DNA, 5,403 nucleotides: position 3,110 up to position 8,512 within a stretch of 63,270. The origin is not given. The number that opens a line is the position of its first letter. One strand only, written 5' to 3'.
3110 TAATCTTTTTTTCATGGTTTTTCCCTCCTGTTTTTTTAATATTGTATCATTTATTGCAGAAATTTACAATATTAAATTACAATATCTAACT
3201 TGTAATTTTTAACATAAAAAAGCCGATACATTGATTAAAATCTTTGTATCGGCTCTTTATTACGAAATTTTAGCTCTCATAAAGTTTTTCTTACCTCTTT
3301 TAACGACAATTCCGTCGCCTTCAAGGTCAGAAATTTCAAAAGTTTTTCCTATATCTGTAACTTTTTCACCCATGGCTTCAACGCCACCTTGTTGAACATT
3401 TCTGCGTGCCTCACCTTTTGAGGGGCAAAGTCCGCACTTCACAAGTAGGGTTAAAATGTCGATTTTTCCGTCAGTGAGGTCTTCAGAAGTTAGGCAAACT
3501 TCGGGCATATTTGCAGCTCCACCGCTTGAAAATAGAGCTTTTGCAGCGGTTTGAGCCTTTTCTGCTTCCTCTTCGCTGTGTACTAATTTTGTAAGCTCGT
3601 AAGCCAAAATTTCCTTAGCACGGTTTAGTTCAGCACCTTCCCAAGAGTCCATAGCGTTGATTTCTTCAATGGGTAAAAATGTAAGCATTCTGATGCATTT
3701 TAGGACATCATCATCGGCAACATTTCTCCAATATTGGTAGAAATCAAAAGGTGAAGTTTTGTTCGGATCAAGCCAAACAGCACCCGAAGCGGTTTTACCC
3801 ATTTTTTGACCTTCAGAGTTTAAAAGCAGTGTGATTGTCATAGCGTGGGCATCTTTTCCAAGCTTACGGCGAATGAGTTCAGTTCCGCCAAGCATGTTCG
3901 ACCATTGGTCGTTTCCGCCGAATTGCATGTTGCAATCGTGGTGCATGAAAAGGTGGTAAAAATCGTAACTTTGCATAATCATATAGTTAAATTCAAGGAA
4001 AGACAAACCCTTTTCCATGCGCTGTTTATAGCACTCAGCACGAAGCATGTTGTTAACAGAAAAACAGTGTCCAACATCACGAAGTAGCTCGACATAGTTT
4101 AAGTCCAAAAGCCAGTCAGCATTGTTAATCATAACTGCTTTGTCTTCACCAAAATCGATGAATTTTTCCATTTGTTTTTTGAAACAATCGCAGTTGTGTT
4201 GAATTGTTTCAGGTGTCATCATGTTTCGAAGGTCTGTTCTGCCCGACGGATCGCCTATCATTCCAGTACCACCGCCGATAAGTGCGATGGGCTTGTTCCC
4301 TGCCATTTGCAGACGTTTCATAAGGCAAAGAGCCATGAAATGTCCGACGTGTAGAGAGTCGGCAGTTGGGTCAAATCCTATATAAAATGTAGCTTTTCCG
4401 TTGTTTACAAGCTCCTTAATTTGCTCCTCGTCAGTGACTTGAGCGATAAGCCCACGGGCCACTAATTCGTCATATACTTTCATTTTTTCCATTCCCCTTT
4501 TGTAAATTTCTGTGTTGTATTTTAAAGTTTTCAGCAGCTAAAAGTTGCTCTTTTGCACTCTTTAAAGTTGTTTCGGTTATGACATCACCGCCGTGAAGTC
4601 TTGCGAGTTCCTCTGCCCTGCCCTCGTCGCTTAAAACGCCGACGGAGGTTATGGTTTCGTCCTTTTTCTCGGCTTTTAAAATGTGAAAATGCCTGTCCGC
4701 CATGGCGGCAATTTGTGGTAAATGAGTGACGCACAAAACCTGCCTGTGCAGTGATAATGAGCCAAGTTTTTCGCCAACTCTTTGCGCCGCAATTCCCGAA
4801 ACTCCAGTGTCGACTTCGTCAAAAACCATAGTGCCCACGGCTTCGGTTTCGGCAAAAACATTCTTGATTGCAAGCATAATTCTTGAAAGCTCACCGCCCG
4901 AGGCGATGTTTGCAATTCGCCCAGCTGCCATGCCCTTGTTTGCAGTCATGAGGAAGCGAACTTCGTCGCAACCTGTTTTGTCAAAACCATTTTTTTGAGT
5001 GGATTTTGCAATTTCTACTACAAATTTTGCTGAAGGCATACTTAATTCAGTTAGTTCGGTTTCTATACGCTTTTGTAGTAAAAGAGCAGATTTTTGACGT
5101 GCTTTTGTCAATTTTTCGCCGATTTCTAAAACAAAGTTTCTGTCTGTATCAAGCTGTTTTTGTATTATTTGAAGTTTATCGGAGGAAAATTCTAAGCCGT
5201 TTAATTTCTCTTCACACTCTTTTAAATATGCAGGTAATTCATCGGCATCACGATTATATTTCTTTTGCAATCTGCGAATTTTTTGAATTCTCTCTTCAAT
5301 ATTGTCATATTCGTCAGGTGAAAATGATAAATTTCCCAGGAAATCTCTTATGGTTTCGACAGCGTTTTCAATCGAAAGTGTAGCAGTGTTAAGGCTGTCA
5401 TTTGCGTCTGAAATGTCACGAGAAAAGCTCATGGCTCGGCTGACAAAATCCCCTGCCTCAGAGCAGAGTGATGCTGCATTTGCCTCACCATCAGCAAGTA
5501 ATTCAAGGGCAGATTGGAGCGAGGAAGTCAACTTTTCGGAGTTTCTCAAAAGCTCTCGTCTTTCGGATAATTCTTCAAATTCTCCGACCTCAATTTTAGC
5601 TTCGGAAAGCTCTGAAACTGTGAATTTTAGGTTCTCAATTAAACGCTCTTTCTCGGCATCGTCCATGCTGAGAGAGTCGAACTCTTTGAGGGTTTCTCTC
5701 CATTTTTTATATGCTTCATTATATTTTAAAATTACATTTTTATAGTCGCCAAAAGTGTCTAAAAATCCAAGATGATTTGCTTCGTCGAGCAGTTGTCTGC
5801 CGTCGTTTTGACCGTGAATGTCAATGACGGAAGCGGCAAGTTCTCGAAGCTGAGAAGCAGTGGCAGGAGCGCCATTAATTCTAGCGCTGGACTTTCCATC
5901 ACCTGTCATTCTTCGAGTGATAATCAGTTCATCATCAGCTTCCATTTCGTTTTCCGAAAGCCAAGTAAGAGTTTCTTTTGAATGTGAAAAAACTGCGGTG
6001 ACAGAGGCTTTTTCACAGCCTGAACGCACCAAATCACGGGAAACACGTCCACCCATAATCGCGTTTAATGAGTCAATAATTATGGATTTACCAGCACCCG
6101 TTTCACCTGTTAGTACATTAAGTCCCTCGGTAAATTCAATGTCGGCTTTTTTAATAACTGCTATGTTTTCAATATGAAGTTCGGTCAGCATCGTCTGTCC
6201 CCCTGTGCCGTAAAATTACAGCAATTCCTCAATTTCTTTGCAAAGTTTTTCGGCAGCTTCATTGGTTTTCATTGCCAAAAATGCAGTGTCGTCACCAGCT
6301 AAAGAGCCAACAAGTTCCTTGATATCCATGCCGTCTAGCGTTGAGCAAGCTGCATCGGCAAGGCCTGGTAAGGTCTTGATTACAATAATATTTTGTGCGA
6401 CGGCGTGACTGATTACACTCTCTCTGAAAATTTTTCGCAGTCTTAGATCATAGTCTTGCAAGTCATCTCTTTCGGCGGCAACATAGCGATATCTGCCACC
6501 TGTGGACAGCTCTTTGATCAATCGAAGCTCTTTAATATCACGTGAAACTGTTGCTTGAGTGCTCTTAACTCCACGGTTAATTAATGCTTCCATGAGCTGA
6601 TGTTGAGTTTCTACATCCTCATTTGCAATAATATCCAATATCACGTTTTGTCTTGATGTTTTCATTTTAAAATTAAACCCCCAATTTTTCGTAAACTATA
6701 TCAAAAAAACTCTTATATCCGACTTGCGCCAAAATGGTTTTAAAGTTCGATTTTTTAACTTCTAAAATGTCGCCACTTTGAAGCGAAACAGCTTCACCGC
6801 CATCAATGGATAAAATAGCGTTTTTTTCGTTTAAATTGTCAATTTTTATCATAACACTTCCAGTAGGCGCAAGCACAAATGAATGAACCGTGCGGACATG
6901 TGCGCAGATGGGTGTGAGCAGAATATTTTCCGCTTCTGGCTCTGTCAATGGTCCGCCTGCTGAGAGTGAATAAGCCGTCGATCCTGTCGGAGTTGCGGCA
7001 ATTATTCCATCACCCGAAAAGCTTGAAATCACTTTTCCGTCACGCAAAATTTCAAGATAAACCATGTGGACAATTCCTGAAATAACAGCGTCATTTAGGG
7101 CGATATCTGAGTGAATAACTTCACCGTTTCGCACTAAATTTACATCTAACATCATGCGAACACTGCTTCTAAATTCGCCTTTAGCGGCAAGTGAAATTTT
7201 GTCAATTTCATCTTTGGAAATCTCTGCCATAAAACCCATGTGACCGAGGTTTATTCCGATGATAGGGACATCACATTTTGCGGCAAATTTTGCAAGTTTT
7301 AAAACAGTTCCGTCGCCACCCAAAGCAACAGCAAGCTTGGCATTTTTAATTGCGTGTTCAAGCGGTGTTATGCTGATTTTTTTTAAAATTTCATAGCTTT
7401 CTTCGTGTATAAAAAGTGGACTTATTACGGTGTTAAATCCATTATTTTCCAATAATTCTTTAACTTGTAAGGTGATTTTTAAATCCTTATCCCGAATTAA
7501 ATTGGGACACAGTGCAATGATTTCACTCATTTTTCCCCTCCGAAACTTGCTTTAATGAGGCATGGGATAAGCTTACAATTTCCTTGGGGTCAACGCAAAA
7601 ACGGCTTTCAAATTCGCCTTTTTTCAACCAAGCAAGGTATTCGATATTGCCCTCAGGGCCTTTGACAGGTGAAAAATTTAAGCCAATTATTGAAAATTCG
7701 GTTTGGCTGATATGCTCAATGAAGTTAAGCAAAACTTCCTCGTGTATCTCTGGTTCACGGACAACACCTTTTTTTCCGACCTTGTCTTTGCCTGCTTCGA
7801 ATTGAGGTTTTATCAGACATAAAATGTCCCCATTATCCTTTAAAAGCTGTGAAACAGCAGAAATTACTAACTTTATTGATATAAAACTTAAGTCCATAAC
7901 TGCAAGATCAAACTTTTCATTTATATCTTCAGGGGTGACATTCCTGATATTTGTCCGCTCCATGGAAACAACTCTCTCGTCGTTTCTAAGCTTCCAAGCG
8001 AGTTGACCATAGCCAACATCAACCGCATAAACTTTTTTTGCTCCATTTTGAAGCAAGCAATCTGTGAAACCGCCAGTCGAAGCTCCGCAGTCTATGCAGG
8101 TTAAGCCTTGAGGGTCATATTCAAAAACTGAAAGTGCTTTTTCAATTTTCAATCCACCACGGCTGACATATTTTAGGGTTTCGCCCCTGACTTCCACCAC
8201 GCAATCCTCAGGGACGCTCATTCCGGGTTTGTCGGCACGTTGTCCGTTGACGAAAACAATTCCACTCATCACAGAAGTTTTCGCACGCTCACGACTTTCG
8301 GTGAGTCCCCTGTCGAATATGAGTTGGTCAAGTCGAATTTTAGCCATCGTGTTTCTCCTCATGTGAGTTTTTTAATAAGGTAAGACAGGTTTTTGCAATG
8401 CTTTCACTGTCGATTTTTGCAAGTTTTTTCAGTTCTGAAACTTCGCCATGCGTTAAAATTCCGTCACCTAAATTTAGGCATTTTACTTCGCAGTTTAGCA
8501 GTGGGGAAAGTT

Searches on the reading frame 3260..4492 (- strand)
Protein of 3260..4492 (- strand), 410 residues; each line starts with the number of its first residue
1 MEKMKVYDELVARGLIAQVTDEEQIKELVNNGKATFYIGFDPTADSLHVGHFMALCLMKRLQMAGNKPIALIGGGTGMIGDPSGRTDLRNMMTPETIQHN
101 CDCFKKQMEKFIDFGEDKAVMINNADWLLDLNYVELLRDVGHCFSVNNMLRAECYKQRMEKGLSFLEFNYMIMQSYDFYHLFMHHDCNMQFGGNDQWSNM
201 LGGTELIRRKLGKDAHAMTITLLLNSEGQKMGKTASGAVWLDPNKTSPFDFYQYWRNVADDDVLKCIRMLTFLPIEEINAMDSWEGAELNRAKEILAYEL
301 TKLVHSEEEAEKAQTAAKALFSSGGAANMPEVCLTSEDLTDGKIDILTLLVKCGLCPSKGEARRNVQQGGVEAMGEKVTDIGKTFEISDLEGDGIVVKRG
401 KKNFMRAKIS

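Call 54: search_protein_families(library=pfam, proteins=[window:3260-4492:-], max_evalue=0.00001)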
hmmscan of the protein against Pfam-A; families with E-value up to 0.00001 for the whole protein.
window:3260-4492:- (410 aa): 2 families
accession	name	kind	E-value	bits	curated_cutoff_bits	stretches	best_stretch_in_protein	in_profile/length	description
PF00579.31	tRNA-synt_1b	-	5.1e-78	262.8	21.1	1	31-322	3-292/292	tRNA synthetases class I (W and Y)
PF22421.1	SYY_C-terminal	-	1.4e-13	51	27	1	338-405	13-81/83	Tyrosine--tRNA ligase SYY-like C-terminal domain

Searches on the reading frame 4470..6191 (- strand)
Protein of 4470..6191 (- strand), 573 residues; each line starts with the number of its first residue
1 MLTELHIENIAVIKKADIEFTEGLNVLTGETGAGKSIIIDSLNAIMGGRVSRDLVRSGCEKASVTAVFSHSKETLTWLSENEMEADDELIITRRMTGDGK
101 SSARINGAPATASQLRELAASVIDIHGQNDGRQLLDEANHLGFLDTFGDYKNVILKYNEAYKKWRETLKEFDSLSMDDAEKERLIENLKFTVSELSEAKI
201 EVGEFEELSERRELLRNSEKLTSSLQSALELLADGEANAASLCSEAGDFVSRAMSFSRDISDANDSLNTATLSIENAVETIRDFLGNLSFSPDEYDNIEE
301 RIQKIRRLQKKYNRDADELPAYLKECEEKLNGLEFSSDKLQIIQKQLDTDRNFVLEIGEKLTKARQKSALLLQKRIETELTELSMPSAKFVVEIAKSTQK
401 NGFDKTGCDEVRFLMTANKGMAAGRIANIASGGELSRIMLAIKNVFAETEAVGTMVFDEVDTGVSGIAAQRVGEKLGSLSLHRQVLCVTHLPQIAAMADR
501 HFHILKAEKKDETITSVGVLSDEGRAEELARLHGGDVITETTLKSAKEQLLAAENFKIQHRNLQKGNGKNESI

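Call 54: search_protein_families(library=pfam, proteins=[window:4470-6191:-], max_evalue=0.00001)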
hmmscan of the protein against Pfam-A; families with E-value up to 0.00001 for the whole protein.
window:4470-6191:- (573 aa): 2 families
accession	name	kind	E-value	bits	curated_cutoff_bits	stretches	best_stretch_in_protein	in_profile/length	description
PF02463.25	SMC_N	-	2.9e-19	69.8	40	1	2-510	2-217/220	RecF/RecN/SMC N terminal domain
PF13476.12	AAA_23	-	3.7e-15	57.6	27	1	4-230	1-198/201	AAA domain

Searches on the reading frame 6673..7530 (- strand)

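Call 54: search_protein_families(library=pfam, proteins=[window:6673-7530:-], max_evalue=0.00001)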
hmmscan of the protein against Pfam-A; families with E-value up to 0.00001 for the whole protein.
window:6673-7530:- (285 aa): 2 families
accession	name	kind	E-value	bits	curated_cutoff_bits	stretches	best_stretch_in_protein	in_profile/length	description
PF20143.4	NAD_kinase_C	-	5.5e-27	94.4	23.7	1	154-267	12-123/126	ATP-NAD kinase C-terminal domain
PF01513.26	NAD_kinase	-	2.5e-14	54.2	25.5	1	57-111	66-120/130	ATP-NAD kinase N-terminal domain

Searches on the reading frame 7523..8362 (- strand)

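Call 54: search_protein_families(library=pfam, proteins=[window:7523-8362:-], max_evalue=0.00001)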
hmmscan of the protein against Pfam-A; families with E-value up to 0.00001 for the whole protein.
window:7523-8362:- (279 aa): 2 families
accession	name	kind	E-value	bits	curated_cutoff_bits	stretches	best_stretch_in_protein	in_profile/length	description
PF01728.25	FtsJ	-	1.6e-46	158.9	24.1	1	65-247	1-180/181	FtsJ-like methyltransferase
PF01479.30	S4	-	3.7e-08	33.4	22.8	1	10-51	2-43/48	S4 domain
